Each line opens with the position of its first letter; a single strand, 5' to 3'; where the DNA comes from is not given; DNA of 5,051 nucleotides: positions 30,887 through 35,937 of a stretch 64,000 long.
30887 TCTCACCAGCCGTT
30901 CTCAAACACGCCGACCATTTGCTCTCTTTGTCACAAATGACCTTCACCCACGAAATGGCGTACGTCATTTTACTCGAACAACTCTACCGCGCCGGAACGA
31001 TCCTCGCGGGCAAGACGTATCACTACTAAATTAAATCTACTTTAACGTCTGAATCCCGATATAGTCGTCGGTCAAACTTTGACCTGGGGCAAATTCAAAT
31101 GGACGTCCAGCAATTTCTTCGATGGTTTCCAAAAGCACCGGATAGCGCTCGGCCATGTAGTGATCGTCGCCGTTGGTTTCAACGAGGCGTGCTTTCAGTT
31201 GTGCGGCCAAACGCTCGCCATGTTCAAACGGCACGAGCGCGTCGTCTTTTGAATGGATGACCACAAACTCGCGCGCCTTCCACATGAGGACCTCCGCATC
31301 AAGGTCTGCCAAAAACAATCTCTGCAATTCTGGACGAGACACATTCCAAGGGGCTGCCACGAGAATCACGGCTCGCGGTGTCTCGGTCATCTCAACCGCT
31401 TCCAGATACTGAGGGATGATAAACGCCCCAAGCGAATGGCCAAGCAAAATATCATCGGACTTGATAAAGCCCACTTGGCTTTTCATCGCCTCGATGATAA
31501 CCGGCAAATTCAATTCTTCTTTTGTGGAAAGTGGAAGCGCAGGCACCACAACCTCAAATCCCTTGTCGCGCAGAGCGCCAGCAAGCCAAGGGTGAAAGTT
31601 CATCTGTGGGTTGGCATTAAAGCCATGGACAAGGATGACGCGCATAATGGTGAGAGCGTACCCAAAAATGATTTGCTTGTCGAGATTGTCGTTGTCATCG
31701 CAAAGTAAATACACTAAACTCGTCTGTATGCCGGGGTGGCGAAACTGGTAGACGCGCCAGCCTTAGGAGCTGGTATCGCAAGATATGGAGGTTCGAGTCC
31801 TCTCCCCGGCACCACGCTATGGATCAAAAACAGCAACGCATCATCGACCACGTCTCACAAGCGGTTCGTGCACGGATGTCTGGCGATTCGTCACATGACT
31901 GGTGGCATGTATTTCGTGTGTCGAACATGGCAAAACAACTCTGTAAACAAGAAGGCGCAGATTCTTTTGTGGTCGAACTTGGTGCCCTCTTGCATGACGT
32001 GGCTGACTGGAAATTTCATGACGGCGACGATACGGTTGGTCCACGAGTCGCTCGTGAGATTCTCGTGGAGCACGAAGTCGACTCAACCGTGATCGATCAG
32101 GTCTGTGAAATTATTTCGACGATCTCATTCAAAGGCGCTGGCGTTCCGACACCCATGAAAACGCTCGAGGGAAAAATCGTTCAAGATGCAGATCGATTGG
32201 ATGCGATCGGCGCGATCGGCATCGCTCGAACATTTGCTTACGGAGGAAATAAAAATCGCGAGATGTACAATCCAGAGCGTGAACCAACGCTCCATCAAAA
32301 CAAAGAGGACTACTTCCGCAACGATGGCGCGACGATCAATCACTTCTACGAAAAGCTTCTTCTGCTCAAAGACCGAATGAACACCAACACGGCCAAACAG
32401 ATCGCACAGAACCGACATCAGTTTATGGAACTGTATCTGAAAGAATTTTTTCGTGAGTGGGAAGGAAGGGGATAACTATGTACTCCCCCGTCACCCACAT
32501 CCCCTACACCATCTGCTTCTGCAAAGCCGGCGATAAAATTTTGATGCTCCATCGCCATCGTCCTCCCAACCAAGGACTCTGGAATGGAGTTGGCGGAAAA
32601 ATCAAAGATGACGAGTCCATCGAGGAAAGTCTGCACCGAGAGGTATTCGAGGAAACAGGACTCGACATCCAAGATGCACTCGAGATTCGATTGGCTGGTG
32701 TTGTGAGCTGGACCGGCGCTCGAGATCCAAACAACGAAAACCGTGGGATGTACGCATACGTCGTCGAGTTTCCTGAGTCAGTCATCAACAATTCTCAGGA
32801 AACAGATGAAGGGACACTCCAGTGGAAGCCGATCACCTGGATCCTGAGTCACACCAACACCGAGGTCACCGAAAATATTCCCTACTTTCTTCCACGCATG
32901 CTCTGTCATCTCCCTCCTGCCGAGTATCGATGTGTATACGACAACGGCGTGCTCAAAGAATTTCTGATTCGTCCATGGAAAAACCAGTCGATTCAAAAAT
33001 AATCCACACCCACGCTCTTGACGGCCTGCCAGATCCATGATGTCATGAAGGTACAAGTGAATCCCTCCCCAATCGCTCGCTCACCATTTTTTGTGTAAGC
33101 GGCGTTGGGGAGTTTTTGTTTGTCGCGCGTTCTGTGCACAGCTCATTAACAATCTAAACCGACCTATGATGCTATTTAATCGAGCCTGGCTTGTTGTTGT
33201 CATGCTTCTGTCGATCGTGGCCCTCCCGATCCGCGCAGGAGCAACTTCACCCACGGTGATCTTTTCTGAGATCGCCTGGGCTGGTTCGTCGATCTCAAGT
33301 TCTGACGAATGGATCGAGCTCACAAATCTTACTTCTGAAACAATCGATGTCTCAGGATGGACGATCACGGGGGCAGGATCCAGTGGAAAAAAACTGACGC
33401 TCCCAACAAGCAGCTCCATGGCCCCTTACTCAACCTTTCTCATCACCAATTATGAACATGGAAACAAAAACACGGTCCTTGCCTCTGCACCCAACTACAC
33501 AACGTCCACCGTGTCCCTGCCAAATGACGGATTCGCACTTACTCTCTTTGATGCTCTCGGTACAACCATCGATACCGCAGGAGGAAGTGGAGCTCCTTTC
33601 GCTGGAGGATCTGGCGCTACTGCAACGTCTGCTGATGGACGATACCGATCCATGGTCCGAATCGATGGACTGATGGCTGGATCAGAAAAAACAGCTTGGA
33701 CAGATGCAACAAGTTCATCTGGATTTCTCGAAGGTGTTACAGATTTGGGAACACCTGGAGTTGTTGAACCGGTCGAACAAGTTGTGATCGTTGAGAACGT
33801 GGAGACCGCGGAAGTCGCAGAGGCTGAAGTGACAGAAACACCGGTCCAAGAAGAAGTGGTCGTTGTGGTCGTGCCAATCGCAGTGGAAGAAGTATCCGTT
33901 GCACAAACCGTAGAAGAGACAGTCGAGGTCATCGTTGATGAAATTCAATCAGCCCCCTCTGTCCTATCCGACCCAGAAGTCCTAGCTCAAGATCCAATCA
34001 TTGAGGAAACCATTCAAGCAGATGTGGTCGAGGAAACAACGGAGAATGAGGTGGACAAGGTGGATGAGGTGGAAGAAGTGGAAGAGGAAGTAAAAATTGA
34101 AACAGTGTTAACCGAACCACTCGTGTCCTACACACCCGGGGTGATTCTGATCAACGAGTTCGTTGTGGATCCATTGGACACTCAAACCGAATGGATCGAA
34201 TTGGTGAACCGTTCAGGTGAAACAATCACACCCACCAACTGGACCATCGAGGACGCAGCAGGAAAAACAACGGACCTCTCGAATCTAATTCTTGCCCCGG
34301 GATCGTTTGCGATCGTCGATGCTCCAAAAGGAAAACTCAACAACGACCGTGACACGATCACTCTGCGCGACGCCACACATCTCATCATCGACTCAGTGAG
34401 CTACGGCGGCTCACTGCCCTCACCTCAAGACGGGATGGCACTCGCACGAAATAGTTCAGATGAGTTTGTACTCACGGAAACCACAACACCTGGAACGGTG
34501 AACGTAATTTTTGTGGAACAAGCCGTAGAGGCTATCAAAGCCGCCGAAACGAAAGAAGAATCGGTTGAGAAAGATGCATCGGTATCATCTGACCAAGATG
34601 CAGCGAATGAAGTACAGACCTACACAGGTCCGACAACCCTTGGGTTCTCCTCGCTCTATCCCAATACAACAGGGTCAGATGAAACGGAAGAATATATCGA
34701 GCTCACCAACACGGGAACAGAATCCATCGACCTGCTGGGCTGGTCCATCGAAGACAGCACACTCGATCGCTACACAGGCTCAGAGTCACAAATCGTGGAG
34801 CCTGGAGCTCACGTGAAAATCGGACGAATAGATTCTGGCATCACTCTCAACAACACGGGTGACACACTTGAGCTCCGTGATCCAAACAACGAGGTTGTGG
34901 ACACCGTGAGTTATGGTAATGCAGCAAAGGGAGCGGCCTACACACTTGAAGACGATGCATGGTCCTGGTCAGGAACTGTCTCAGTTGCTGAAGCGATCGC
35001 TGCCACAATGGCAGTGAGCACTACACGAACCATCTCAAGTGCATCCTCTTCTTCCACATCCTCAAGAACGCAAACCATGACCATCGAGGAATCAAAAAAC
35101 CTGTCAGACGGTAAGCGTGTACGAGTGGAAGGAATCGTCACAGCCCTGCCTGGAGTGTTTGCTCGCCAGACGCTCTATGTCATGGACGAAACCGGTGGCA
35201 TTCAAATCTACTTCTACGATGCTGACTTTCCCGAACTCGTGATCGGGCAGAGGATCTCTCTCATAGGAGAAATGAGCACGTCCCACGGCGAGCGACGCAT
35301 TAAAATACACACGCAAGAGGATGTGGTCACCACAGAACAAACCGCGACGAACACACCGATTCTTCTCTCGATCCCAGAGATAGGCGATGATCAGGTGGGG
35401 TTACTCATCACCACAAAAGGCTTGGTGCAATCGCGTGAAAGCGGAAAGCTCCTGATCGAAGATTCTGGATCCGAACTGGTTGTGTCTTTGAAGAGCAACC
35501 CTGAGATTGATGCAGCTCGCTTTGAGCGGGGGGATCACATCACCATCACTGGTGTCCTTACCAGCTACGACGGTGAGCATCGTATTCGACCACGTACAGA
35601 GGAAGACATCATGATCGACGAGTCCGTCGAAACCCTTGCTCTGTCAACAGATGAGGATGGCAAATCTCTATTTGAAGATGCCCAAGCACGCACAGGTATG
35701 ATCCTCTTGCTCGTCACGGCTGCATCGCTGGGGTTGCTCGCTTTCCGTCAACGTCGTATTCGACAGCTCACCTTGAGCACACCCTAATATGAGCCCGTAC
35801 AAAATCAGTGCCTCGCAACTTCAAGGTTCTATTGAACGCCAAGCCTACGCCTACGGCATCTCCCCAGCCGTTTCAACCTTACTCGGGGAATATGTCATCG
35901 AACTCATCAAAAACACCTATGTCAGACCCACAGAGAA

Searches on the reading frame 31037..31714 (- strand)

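Call 84: search_protein_families(library=pfam, proteins=[window:31037-31714:-], max_evalue=0.001)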
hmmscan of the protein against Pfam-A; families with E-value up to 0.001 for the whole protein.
window:31037-31714:- (225 aa): 4 families
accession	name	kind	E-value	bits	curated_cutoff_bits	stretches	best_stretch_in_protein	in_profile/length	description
PF06821.19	Ser_hydrolase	-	9e-10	39.2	22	1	27-186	2-154/172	Serine hydrolase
PF12697.13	Abhydrolase_6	-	2e-09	38.9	26.3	1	26-128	1-101/217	Alpha/beta hydrolase family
PF00561.26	Abhydrolase_1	-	3.9e-05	23.9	25.8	0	26-58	3-33/245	alpha/beta hydrolase fold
PF12146.15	Hydrolase_4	-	9e-05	22.3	27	0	89-127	79-115/239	Serine aminopeptidase, S33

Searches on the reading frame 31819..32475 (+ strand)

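Call 84: search_protein_families(library=pfam, proteins=[window:31819-32475:+], max_evalue=0.001)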
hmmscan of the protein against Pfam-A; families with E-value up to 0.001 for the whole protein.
window:31819-32475:+ (218 aa): 1 family
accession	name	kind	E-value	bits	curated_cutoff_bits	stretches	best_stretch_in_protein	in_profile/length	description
PF01966.28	HD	-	1e-12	48.8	22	1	30-129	4-115/116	HD domain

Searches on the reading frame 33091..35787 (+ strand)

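Call 8: search_protein_families(library=pfam, proteins=[window:33091-35787:+], max_evalue=0.01)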
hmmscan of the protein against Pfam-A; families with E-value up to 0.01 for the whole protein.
window:33091-35787:+ (898 aa): 4 families
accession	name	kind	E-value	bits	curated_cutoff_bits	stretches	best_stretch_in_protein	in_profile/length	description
PF00932.25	LTD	-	1.3e-45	154.6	34.3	3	519-609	10-108/109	Lamin Tail Domain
PF01336.31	tRNA_anti-codon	-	7.8e-07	29.4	27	0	677-740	1-68/75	OB-fold nucleic acid binding domain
PF18942.5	DUF5689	-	1.1e-05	25.9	28.6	1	674-840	23-217/217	Family of unknown function (DUF5689)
PF19135.5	DUF5818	-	0.007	16.3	27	0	672-684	32-44/57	Protein of unknown function (DUF5818)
